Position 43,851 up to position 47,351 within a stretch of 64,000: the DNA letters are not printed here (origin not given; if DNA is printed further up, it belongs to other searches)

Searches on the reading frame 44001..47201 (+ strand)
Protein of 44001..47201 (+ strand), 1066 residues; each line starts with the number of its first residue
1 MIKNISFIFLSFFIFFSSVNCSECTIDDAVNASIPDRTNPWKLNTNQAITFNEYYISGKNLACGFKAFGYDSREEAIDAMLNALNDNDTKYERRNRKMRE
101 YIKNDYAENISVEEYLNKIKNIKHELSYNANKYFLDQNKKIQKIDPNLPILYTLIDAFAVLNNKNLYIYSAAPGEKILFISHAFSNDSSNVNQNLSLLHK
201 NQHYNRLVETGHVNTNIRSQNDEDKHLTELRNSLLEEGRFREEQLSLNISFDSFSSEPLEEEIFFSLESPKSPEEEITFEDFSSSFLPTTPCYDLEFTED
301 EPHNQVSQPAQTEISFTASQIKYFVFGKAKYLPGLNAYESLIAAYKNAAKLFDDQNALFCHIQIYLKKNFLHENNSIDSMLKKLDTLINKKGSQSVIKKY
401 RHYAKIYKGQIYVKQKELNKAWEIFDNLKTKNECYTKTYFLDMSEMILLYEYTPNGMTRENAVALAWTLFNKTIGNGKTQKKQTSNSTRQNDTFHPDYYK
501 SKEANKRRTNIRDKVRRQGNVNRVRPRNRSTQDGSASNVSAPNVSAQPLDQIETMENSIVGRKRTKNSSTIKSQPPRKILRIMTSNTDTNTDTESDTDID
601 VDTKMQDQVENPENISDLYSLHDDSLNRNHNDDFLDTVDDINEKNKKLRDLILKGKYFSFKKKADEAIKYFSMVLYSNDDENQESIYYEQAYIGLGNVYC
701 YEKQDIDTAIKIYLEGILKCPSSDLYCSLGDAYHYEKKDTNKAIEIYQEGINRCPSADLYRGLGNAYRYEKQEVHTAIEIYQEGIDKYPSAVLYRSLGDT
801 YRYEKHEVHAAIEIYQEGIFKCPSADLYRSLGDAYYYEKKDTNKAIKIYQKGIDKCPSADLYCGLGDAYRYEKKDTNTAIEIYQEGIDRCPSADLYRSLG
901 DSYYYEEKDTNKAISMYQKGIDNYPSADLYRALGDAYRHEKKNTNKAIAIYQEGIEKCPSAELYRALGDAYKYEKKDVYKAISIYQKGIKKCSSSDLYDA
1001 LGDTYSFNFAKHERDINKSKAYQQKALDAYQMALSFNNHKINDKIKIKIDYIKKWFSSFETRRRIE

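Call 47: search_protein_families(library=pfam, proteins=[window:44001-47201:+], max_evalue=0.001)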
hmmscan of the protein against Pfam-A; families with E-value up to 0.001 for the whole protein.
window:44001-47201:+ (1066 aa): 8 families
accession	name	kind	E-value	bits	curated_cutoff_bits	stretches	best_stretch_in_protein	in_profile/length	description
PF13428.12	TPR_14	-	8.6e-19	66.6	23.5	0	928-969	2-43/44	Tetratricopeptide repeat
PF13424.12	TPR_12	-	2.3e-15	57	30.1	0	859-925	3-76/77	Tetratricopeptide repeat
PF13174.12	TPR_6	-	1.2e-12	48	26.3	0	899-926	6-32/33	Tetratricopeptide repeat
PF13414.12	TPR_11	-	1.2e-10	41.4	26.8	0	836-869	4-38/42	TPR repeat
PF13181.12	TPR_8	-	1e-09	38.2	25.7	0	724-755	2-32/34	Tetratricopeptide repeat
PF07719.23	TPR_2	-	3.7e-07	30.2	27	0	830-858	6-33/34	Tetratricopeptide repeat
PF23240.1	HAT_PRP39_N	-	2.2e-06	28.3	27.7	0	906-1025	26-150/168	PRP39 N-terminal HAT repeat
PF00515.34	TPR_1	-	0.00096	19.3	27.8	0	836-857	11-32/34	Tetratricopeptide repeat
